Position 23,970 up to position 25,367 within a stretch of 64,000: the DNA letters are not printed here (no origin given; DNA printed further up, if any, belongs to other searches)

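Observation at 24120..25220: RsgA-type GTPase inside a foreign-looking island, next to a (p)ppGpp-synthetase-like gene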

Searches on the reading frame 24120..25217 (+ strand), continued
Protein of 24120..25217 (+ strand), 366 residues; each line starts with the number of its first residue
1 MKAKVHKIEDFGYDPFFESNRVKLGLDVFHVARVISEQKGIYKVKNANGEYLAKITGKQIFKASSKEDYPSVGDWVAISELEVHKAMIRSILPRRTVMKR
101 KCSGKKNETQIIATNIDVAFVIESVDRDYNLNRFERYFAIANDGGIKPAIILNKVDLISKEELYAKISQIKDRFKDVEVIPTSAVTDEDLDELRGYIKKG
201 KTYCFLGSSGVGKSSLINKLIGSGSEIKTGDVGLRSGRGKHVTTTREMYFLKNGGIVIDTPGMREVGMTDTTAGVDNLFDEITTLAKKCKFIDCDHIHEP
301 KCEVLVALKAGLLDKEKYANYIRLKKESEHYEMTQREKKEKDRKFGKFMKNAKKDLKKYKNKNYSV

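Call 32: search_solved_structures(query=window:24120-25217:+, max_evalue=0.001, show_alignments=2)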
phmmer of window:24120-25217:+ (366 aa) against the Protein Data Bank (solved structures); distinct sequences matched with E-value up to 0.001: 16.
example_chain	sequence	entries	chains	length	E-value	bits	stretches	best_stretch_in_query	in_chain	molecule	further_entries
2ykr_W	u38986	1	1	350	6.9e-34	121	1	90-327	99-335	PUTATIVE RIBOSOME BIOGENESIS GTPASE RSGA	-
5no2_Z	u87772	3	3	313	8.4e-34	120.7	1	89-326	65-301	Small ribosomal subunit biogenesis GTPase RsgA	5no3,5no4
7boi_W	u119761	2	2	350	9.5e-34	120.5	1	90-327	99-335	Small ribosomal subunit biogenesis GTPase RsgA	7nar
6h4d_A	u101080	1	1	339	1e-33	120.4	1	88-323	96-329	Small ribosomal subunit biogenesis GTPase RsgA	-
5uz4_Z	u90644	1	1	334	1.5e-33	119.9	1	90-325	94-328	Small ribosomal subunit biogenesis GTPase RsgA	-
2rcn_A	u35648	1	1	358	7.9e-33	117.5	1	87-327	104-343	Probable GTPase engC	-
1u0l_A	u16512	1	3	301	9.2e-30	107.4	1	53-325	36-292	Probable GTPase engC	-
2yv5_A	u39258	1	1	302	1.4e-27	100.3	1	113-326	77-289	YjeQ protein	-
1t9h_A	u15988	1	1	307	1.4e-26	96.9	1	113-327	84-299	Probable GTPase engC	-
4a2i_V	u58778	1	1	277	1.3e-22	83.9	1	110-325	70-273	PUTATIVE RIBOSOME BIOGENESIS GTPASE RSGA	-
6zhl_A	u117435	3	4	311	4e-21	79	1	31-328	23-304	Small ribosomal subunit biogenesis GTPase RsgA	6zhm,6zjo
9evt_7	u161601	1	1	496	2.5e-19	73.1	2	226-327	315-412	EngC GTPase domain-containing protein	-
4dcs_A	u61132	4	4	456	5.8e-05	25.8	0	201-271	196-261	GTP-BINDING PROTEIN ENGA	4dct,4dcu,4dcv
2hjg_A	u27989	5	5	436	6.9e-05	25.6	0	200-271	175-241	GTP-binding protein engA | GTPase Der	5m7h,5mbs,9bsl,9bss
9jkp_B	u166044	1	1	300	0.00013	24.7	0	125-203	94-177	GTPase Era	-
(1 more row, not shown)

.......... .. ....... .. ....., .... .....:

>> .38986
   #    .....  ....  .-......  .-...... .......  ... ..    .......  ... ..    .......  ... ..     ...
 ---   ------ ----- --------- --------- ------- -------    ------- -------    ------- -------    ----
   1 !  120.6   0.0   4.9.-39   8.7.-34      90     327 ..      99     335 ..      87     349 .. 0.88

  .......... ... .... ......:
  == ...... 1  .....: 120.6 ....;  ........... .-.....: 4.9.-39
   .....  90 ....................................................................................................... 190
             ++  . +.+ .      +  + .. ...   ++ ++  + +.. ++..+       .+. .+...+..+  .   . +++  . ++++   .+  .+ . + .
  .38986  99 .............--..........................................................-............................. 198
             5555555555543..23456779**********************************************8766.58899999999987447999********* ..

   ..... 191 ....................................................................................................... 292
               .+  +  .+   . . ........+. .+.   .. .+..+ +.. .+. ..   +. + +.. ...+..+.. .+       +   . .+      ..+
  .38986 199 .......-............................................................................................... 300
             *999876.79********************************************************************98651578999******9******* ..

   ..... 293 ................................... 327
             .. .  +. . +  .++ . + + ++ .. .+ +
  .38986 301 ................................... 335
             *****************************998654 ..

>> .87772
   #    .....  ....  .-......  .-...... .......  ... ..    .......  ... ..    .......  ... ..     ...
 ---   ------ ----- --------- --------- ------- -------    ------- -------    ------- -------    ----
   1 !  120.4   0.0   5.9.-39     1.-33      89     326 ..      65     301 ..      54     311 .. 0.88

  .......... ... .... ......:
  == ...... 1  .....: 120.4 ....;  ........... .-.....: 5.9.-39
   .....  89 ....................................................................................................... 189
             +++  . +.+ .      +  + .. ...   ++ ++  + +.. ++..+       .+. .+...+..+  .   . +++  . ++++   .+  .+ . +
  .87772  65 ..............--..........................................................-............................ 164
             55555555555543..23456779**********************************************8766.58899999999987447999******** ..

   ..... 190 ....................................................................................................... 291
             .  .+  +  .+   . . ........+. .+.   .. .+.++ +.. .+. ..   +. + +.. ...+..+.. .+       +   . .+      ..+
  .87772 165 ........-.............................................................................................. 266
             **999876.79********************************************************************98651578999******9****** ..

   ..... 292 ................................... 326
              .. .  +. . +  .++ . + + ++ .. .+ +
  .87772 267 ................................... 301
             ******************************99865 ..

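Call 36: find_related_loci(query=window:24120-25217:+, collection=metagenome_contigs, flank=8000)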
Query window:24120-25217:+ (366 aa) in metagenome_contigs; peptide patterns used: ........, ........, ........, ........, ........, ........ (x = any residue, [..] = any of these).
217 stretches matched a pattern; 40 encode a relative of the query (tblastn E <= 1e-3); 40 distinct loci.
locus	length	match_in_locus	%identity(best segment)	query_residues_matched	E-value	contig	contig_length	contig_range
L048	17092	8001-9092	77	1-366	0e+0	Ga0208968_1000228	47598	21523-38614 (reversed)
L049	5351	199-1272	72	5-364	4e-180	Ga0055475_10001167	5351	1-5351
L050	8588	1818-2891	72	5-364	3e-175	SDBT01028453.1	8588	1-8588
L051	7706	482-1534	73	7-359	9e-173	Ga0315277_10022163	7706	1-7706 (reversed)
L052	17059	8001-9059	71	7-359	2e-168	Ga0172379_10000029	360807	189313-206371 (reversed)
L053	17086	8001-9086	73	1-364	2e-176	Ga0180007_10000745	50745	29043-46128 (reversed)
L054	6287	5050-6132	67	1-357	5e-161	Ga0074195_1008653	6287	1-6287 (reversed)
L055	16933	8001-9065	66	8-358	7e-159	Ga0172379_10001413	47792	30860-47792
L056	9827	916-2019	65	1-364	2e-158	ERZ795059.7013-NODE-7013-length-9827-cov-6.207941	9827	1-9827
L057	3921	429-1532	65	1-364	9e-164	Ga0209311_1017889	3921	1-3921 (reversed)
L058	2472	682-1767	64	7-364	2e-168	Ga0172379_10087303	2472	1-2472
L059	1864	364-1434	66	7-359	5e-171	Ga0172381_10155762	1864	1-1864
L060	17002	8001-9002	69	32-361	4e-156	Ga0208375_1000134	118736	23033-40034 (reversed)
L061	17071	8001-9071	66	7-362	5e-160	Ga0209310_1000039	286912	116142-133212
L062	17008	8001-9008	69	32-363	1e-154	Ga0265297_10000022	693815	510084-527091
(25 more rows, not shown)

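Call 47: search_dna_similar(query=window:24120-25217:+, collection=phages, mode=protein, max_rows=10)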
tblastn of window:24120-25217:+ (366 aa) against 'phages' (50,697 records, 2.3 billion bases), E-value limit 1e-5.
Records with a match: 30; places in all: 30; records where one place covers at least 80% of the query: 11.
Best place of each record, by identity: <60% 30.
By first word of the organism name: Bacteriophage 12; Listeria 10; Salmonella 3; Acinetobacter 2; Enterococcus 1; Escherichia 1; Staphylococcus 1.
By host as written in the record: - 14; Listeria monocytogenes 10; Homo sapiens 2; Enterococcus faecalis 1; Escherichia coli O157:H7 ATCC 43895 1; Staphylococcus aureus 1; Salmonella enterica subsp. enterica serovar Kentucky 1.
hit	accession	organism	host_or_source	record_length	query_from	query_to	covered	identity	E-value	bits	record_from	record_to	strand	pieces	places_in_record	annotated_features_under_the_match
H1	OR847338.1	Listeria phage LM 4-11-1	Listeria monocytogenes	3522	3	343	93%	37.2%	5e-62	219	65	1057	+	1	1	record has no annotation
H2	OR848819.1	Listeria phage LM 4-14-1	Listeria monocytogenes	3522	3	343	93%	37.2%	5e-62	219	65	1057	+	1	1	record has no annotation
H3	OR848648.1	Listeria phage LM 4-14-1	Listeria monocytogenes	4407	3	343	93%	36.6%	2e-60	215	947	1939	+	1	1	record has no annotation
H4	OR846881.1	Listeria phage LM 4-11-1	Listeria monocytogenes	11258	3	343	93%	36.6%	3e-60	215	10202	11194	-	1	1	record has no annotation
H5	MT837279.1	Bacteriophage sp.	human fecal samples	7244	42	328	78%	33.0%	2e-34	139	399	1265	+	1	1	record has no annotation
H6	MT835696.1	Bacteriophage sp.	human fecal samples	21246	19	327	84%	29.1%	1e-24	111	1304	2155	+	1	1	record has no annotation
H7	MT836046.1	Bacteriophage sp.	human fecal samples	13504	40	338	82%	30.1%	3e-23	107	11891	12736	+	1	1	record has no annotation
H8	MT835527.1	Bacteriophage sp.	human fecal samples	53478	32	327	81%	30.1%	4e-22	103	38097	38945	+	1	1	record has no annotation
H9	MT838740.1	Bacteriophage sp.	human fecal samples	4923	32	327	81%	29.4%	4e-23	106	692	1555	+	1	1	record has no annotation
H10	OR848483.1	Listeria phage LM 4-14-1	Listeria monocytogenes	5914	40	329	79%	29.5%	1e-23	108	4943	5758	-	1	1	record has no annotation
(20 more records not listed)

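Call 49: search_dna_similar(query=window:24120-25217:+, collection=plasmids, mode=protein, max_rows=12)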
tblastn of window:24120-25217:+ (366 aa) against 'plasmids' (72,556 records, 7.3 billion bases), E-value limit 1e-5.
Records with a match: 193; places in all: 204; records where one place covers at least 80% of the query: 116.
Best place of each record, by identity: <60% 193.
By first word of the organism name: Rhizobium 70; Streptomyces 18; Deinococcus 8; Escherichia 8; Vibrio 7; Leptolyngbya 4; Acinetobacter 4; Listeria 3; Pseudoalteromonas 3; Microvirga 3; and 50 more.
By predicted mobility (MOB-suite, as given by PLSDB): non-mobilizable 128; conjugative 52; mobilizable 13.
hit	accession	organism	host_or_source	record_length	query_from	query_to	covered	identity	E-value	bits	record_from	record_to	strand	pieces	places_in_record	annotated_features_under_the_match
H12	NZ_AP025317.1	Fulvitalea axinellae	-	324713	8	345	92%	44.4%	3e-96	320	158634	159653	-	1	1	rsgA: ribosome small subunit-dependent GTPase A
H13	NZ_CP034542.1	Brevibacillus marinus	sediment,marine sediment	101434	8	347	93%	37.9%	9e-71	247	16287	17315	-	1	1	rsgA: ribosome small subunit-dependent GTPase A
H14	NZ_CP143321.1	Cetobacterium somerae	intestine of Yellow Catfish,pure culture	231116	29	341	86%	40.8%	2e-67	237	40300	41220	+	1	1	rsgA: ribosome small subunit-dependent GTPase A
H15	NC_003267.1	Nostoc sp. PCC 7120 = FACHB-418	-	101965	11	349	93%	37.5%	9e-68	238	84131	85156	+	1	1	rsgA: ribosome small subunit-dependent GTPase A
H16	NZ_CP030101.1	Listeria monocytogenes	Environment,water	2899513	3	343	93%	37.2%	2e-61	220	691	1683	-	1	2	none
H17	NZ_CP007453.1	Peptoclostridium acidaminophilum DSM 3953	black mud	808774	29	346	87%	39.6%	5e-66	233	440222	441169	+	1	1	rsgA: ribosome small subunit-dependent GTPase A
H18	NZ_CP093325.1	Bacillus sp. N5-665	whole organism,peat soil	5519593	8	347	93%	36.7%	5e-68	239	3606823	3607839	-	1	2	none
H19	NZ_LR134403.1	Listeria monocytogenes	Homo sapiens,Vein blood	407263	3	343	93%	36.5%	2e-59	214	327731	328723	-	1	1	rsgA: ribosome small subunit-dependent GTPase A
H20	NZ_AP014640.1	Leptolyngbya boryana IAM M-101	-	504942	8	349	93%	35.4%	2e-64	229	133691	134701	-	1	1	rsgA: ribosome small subunit-dependent GTPase A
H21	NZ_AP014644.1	Leptolyngbya boryana dg5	-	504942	8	349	93%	35.4%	2e-64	229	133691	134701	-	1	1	rsgA: ribosome small subunit-dependent GTPase A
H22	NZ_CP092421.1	Leptolyngbya boryana IU 594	-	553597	8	349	93%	35.4%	2e-64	229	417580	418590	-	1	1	rsgA: ribosome small subunit-dependent GTPase A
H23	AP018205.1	Leptolyngbya boryana NIES-2135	-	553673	8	349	93%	35.4%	2e-64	229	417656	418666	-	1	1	hypothetical protein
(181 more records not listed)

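Call 50: get_annotated_region(hit=H19, flank=4000)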
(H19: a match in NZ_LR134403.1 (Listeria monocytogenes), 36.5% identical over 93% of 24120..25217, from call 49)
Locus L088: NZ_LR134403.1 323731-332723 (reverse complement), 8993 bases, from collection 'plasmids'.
description: Listeria monocytogenes strain NCTC7974 plasmid 6, complete sequence
organism: Listeria monocytogenes (NCBI taxid 1639)
taxonomy: Bacteria; Bacillota; Bacilli; Bacillales; Listeriaceae; Listeria; Listeria monocytogenes
host: -; source: Homo sapiens,Vein blood; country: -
typing (MOB-suite, as given by PLSDB): non-mobilizable
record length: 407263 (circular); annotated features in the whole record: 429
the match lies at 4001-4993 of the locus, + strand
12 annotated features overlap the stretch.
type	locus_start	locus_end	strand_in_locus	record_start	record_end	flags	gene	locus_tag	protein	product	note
CDS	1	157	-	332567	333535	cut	-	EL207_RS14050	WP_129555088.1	ROK family glucokinase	GO:0006096 - glycolytic process [Evidence IEA]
CDS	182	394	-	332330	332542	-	-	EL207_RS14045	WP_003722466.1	YqgQ family protein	-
CDS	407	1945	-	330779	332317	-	-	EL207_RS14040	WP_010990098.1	rhomboid family intramembrane serine protease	-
CDS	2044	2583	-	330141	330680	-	-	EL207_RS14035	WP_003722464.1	5-formyltetrahydrofolate cyclo-ligase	GO:0006730 - one-carbon metabolic process [Evidence IEA]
CDS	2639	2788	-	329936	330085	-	rpmG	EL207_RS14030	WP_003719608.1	50S ribosomal protein L33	GO:0006412 - translation [Evidence IEA]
CDS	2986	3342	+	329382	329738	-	-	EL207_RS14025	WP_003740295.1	hypothetical protein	-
CDS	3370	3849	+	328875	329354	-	-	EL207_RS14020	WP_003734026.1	endolytic transglycosylase MltG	-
CDS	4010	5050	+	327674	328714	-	rsgA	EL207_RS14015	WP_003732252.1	ribosome small subunit-dependent GTPase A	GO:0006412 - translation [Evidence IEA]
CDS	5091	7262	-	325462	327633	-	pnp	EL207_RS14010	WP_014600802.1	polyribonucleotide nucleotidyltransferase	GO:0006402 - mRNA catabolic process [Evidence IEA]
CDS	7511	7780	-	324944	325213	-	rpsO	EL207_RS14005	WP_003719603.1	30S ribosomal protein S15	GO:0006412 - translation [Evidence IEA]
CDS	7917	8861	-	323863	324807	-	-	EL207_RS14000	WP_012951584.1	bifunctional riboflavin kinase/FAD synthetase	-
CDS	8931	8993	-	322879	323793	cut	truB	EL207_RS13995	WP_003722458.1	tRNA pseudouridine(55) synthase TruB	GO:0006400 - tRNA modification [Evidence IEA]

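Call 51: get_annotated_region(hit=H12, flank=4000)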
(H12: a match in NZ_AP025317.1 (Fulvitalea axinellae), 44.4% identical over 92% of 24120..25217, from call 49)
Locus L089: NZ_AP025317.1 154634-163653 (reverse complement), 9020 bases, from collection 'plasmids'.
description: Fulvitalea axinellae strain DSM 100852 plasmid pFA3, complete sequence
organism: Fulvitalea axinellae (NCBI taxid 1182444)
taxonomy: Bacteria; Bacteroidota; Cytophagia; Cytophagales; Persicobacteraceae; Fulvitalea; Fulvitalea axinellae
host: -; source: -; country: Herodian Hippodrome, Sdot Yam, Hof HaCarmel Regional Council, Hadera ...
typing (MOB-suite, as given by PLSDB): non-mobilizable
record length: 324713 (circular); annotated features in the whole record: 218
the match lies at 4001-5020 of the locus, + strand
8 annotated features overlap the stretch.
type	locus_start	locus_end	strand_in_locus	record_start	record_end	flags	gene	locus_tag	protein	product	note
CDS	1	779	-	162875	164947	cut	-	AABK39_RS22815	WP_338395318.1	glycoside hydrolase family 2 TIM barrel-domain containing protein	GO:0005975 - carbohydrate metabolic process [Evidence IEA]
CDS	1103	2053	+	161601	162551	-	miaA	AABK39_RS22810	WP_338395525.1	tRNA (adenosine(37)-N6)-dimethylallyltransferase MiaA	GO:0006400 - tRNA modification [Evidence IEA]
CDS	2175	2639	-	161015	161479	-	-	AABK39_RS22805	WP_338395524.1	DNA starvation/stationary phase protection protein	-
CDS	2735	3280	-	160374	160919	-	-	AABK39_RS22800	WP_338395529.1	NUDIX domain-containing protein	-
CDS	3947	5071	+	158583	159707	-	rsgA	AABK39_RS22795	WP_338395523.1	ribosome small subunit-dependent GTPase A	GO:0006412 - translation [Evidence IEA]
CDS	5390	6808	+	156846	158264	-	-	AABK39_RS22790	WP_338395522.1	alanine/glycine:cation symporter family protein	GO:0006865 - amino acid transport [Evidence IEA]; GO:0006814 - sodium ion transport [Evidence IEA]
CDS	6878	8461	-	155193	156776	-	-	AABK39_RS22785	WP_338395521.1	glycoside hydrolase family 172 protein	-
CDS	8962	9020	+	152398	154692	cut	-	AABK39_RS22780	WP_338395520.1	TonB-dependent receptor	GO:0015891 - siderophore transport [Evidence IEA]; GO:0055085 - transmembrane transport [Evidence IEA]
